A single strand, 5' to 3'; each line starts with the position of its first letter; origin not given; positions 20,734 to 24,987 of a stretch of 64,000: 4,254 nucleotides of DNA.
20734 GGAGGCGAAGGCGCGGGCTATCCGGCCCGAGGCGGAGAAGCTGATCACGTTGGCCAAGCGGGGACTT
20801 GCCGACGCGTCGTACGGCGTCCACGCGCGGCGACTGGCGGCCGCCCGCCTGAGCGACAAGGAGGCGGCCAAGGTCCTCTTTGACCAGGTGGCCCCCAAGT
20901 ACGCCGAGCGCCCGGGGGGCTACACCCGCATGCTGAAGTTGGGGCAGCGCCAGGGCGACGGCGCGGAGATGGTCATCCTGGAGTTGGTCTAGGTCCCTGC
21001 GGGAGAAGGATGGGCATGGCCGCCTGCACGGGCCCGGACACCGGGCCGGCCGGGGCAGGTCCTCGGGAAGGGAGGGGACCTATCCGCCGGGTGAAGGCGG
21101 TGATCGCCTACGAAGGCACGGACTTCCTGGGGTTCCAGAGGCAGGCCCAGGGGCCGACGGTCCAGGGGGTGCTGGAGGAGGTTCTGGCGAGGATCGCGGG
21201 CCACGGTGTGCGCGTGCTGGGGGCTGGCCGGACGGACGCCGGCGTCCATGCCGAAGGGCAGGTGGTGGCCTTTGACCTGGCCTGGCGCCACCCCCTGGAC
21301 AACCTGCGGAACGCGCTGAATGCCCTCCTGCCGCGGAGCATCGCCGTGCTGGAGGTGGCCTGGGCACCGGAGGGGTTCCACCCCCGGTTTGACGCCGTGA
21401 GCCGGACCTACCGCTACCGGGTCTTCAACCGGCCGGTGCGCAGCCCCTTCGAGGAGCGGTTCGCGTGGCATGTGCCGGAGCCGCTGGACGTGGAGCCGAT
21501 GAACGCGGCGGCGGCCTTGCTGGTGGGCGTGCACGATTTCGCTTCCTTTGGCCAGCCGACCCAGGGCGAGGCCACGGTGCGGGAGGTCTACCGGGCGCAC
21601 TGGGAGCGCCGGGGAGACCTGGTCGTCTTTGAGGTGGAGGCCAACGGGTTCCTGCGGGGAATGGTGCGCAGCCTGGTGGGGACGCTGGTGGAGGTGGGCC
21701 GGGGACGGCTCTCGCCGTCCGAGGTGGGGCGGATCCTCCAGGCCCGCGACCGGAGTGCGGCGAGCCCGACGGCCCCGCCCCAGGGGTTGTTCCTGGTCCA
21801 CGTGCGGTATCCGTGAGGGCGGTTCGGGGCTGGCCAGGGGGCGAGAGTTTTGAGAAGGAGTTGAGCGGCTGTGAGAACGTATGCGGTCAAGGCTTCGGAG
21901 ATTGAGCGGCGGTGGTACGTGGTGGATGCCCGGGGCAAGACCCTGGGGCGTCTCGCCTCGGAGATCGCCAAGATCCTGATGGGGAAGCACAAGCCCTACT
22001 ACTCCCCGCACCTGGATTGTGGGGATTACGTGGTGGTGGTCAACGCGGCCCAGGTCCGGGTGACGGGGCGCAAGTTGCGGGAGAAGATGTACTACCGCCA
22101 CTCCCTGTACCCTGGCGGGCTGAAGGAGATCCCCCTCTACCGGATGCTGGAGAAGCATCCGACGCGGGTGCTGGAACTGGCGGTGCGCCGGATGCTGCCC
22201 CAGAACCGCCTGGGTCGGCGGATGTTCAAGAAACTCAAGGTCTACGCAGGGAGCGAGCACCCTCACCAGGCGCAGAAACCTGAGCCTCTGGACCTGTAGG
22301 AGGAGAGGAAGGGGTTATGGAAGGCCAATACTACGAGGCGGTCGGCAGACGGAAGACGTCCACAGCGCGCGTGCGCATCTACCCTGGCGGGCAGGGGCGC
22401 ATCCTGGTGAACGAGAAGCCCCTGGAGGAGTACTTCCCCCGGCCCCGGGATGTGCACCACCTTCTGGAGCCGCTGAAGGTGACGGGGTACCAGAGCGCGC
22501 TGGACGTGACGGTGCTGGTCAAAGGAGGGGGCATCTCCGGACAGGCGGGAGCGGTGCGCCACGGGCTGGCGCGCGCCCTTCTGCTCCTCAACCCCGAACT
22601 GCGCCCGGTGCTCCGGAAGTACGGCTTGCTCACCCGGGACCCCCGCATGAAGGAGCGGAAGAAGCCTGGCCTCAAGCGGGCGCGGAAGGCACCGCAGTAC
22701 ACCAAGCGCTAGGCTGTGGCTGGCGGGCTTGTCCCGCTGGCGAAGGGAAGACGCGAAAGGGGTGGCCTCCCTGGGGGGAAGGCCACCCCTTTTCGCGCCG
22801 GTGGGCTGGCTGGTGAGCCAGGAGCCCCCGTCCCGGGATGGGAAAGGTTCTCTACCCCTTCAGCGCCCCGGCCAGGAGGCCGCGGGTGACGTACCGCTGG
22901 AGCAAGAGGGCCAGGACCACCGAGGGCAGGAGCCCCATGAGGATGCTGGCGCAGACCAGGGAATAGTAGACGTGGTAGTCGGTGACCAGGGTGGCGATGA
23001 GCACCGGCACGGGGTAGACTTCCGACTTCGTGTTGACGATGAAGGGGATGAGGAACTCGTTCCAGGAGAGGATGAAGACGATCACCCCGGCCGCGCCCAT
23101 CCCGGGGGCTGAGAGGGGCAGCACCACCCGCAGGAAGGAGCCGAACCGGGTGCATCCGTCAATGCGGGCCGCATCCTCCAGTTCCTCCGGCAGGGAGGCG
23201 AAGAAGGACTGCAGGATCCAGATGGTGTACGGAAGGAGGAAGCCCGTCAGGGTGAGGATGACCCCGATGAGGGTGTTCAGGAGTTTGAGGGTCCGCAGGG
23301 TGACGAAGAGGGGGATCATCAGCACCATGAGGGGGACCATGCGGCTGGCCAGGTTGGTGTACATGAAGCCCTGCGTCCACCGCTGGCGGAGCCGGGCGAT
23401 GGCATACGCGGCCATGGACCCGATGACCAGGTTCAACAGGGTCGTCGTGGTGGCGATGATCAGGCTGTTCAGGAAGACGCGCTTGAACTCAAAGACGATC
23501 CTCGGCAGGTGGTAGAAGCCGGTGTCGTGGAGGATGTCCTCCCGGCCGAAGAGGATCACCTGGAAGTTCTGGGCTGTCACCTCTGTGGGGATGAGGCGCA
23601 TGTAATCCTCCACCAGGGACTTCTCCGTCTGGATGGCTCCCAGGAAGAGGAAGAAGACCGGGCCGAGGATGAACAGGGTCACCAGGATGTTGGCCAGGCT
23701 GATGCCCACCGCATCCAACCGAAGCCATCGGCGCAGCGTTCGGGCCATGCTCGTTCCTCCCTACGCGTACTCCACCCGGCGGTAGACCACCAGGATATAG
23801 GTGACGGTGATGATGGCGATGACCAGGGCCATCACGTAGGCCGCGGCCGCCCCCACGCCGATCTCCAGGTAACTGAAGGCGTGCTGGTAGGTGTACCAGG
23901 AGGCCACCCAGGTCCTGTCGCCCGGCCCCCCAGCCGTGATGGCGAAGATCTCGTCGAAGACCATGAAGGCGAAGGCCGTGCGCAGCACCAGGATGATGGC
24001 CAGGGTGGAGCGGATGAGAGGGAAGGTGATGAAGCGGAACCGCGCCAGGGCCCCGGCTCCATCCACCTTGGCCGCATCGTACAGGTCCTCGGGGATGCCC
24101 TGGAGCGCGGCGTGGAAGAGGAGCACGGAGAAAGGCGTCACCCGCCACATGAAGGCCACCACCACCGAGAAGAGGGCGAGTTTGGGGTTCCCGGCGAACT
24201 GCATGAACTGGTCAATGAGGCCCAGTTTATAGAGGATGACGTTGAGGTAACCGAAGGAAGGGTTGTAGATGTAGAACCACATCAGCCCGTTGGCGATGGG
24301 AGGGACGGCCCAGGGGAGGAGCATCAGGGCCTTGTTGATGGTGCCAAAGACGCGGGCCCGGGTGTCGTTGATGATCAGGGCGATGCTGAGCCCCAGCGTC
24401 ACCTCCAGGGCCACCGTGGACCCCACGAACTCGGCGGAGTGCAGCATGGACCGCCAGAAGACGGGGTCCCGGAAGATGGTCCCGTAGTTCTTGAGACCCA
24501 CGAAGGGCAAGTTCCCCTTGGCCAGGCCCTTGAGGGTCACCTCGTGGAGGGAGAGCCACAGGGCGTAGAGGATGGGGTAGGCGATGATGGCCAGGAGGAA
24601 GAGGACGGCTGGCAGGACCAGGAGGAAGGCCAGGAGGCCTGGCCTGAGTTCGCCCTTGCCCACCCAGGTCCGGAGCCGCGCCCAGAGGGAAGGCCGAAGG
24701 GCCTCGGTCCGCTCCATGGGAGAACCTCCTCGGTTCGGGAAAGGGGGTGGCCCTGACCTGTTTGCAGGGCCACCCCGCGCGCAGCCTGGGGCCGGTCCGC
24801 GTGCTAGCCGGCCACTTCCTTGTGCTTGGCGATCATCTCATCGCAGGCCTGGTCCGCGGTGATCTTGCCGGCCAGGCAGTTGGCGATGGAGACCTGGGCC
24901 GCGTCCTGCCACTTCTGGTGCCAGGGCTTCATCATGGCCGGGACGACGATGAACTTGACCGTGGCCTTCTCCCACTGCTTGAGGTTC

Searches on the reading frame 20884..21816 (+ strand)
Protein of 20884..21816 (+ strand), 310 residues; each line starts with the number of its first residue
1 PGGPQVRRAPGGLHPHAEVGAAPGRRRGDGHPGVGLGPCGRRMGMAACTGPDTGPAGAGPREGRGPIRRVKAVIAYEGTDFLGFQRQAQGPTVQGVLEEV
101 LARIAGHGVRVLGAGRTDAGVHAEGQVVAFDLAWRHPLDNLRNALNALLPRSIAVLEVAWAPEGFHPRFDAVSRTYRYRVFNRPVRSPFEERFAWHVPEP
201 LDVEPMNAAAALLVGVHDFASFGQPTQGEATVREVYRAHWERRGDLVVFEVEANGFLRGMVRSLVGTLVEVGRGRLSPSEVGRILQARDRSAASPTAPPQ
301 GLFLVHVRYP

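Call 45: search_protein_families(library=pfam, proteins=[window:20884-21816:+], max_evalue=0.0001)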
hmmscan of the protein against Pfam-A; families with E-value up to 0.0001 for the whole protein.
window:20884-21816:+ (310 aa): 1 family
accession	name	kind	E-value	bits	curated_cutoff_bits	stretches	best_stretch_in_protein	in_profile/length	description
PF01416.25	PseudoU_synth_1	-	1.1e-45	155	23.3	2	209-310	1-108/108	tRNA pseudouridine synthase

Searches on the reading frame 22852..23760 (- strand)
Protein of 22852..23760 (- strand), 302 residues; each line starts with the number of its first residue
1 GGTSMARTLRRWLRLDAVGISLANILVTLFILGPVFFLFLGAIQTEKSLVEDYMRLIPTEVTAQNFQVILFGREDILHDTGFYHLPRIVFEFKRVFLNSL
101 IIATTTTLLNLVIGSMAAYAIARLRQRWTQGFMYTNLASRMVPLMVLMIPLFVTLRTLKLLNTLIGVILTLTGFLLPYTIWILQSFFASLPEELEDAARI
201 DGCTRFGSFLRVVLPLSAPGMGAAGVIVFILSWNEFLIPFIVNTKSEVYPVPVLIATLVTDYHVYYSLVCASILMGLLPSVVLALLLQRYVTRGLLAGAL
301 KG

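Call 44: search_protein_families(library=pfam, proteins=[window:22852-23760:-], max_evalue=0.0001)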
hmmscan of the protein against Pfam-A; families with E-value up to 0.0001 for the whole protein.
window:22852-23760:- (302 aa): 1 family
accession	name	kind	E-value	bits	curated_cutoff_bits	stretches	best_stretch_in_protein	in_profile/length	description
PF00528.27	BPD_transp_1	-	3.2e-18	66.6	26.4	1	111-290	2-177/184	Binding-protein-dependent transport system inner membrane component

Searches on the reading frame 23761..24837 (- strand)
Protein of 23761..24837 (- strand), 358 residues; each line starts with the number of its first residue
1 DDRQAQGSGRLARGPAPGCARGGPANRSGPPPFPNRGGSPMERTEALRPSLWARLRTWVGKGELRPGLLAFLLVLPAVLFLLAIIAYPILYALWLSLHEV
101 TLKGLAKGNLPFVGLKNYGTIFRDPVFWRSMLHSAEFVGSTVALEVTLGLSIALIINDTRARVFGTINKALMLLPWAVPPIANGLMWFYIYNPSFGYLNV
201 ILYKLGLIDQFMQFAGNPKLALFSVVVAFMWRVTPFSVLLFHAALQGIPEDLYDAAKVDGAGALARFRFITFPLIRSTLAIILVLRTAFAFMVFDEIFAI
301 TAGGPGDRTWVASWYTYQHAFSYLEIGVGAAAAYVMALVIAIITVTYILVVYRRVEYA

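Call 44: search_protein_families(library=pfam, proteins=[window:23761-24837:-], max_evalue=0.0001)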
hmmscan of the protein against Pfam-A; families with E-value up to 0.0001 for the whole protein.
window:23761-24837:- (358 aa): 1 family
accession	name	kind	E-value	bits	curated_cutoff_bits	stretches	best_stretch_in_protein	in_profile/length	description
PF00528.27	BPD_transp_1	-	1.5e-13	51.4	26.4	1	146-348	2-175/184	Binding-protein-dependent transport system inner membrane component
